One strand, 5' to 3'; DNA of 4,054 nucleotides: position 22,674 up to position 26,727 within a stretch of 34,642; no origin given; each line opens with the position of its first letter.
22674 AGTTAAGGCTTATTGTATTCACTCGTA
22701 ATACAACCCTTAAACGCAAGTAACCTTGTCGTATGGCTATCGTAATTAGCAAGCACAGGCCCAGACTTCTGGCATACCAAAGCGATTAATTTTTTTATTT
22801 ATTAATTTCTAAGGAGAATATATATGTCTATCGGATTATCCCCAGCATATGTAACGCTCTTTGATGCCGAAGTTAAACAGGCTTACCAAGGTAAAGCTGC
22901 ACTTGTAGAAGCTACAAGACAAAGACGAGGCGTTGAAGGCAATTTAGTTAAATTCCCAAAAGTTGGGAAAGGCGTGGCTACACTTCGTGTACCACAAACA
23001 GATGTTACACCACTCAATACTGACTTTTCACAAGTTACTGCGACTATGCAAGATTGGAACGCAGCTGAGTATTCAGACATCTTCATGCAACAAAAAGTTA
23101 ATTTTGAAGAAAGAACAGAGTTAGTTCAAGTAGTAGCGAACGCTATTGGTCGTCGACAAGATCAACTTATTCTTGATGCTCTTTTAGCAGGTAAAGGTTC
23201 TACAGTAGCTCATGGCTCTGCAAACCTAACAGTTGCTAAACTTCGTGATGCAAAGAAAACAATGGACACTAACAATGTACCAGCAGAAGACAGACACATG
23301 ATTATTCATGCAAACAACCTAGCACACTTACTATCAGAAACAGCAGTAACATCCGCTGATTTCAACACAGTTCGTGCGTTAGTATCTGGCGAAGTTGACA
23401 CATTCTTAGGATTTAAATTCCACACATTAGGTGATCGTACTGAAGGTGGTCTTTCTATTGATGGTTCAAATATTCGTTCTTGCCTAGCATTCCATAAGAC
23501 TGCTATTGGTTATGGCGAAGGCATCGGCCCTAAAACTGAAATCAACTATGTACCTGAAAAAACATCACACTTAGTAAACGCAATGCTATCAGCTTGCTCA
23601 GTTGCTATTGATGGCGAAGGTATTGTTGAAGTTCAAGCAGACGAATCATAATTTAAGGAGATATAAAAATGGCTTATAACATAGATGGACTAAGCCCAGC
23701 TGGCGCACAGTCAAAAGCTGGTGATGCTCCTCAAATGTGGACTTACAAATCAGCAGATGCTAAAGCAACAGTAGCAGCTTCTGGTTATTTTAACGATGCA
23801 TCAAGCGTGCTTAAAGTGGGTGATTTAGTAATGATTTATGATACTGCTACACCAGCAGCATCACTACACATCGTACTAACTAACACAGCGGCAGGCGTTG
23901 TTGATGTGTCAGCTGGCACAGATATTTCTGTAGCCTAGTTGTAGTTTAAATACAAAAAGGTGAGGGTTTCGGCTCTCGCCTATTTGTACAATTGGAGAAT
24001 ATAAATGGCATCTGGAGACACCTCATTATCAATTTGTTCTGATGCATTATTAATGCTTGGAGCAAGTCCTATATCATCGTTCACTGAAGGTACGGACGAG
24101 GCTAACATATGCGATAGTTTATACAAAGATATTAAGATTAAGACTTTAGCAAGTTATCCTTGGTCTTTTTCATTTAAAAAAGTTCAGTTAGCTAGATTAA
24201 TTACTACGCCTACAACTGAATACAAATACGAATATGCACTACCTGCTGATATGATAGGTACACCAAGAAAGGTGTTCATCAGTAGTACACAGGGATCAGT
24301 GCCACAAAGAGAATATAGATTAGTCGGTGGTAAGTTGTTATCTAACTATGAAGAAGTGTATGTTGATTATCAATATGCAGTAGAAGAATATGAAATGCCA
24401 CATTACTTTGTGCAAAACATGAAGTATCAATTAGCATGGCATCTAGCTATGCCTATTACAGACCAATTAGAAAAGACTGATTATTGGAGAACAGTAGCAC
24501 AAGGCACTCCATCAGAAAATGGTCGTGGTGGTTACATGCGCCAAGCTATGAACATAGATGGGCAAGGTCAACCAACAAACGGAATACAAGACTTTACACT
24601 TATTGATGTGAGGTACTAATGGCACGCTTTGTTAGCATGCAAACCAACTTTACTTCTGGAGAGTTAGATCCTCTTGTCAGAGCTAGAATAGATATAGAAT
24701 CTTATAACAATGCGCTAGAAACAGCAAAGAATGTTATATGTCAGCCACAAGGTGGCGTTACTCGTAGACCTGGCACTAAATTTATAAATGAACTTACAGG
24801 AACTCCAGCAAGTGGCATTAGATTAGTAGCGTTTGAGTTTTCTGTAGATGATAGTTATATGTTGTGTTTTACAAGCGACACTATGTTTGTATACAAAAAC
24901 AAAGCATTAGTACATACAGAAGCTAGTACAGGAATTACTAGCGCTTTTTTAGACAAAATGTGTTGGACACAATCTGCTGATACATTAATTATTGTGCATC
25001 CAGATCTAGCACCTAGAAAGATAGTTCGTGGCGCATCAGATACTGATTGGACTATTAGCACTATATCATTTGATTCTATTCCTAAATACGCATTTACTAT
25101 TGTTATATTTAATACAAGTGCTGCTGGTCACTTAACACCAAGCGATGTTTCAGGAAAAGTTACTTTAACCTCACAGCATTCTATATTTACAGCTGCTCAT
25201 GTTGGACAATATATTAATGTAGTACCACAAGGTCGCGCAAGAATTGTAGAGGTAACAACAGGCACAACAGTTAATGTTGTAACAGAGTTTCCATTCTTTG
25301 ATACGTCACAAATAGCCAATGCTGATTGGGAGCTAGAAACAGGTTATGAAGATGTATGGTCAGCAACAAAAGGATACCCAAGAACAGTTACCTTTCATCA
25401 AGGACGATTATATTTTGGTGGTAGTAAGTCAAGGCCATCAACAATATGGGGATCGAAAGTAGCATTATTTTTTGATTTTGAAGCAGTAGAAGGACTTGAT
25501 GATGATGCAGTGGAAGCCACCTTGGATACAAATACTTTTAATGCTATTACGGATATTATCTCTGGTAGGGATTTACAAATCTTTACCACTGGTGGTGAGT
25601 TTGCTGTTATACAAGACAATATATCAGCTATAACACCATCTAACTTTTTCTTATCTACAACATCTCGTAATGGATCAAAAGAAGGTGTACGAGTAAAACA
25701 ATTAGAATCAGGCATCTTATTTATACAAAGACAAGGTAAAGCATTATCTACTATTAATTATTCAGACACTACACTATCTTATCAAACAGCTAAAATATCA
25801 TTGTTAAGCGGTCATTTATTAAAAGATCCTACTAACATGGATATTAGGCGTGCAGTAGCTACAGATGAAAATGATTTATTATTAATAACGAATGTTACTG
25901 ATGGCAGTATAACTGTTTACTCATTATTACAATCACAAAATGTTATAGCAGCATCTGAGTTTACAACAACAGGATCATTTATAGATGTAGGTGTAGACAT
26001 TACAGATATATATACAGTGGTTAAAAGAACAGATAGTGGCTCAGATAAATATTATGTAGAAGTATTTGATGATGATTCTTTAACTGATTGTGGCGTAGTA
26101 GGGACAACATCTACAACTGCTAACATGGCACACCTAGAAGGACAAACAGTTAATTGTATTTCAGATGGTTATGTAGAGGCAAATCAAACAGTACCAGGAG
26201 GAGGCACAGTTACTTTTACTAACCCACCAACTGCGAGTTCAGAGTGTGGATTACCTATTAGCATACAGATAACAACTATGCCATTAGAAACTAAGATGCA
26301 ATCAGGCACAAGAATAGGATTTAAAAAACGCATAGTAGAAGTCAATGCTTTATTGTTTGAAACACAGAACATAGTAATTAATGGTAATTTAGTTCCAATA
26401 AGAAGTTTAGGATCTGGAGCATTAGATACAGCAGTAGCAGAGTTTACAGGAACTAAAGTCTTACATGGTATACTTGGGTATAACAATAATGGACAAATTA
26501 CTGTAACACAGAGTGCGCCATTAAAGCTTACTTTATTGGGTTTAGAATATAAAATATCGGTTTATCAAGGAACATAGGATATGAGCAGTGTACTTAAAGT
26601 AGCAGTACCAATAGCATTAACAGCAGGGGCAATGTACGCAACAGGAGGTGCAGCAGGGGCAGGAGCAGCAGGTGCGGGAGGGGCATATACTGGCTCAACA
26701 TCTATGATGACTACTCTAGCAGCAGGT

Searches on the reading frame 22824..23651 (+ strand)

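Call 43: search_protein_families(library=phrogs, proteins=[window:22824-23651:+], max_evalue=0.00001)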
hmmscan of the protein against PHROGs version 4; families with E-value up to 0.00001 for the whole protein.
window:22824-23651:+ (275 aa): 3 families
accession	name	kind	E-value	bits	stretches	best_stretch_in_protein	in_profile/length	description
phrog_3437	-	head and packaging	2.1e-51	175.9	1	6-274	8-293/294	major head protein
phrog_267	-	head and packaging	3.7e-17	63.5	1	11-254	43-307/410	major head protein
phrog_283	-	head and packaging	8.2e-06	26.4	0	39-200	42-212/385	major head protein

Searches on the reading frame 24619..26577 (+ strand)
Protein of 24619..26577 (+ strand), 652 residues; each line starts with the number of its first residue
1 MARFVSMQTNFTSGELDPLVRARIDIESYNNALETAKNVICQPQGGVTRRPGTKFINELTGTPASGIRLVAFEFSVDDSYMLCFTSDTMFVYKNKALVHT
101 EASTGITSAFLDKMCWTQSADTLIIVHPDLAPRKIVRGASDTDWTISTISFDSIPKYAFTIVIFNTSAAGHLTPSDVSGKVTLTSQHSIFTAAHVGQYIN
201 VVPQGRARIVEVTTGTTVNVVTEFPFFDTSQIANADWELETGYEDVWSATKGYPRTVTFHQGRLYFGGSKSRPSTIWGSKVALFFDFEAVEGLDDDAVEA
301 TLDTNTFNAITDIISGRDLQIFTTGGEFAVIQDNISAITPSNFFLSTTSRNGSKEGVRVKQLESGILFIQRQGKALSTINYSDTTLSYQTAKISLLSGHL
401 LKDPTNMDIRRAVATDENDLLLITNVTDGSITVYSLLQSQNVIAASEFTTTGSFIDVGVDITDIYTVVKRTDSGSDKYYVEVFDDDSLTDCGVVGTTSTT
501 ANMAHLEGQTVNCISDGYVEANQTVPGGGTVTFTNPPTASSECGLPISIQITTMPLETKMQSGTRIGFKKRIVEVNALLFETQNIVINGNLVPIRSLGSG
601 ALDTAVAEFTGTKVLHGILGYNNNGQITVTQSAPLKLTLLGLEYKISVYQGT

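Call 43: search_protein_families(library=phrogs, proteins=[window:24619-26577:+], max_evalue=0.00001)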
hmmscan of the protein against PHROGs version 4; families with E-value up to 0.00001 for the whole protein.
window:24619-26577:+ (652 aa): 4 families
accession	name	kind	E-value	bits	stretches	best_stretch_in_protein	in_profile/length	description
phrog_376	-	tail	2.1e-135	453.9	2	205-648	258-709/712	tail protein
phrog_15566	-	tail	3e-52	178.9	2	245-490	39-285/552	tail protein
phrog_20269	-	unknown function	1.9e-31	110.4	1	7-201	6-200/374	-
phrog_457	-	tail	1e-13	51.8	1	25-245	20-244/793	tail protein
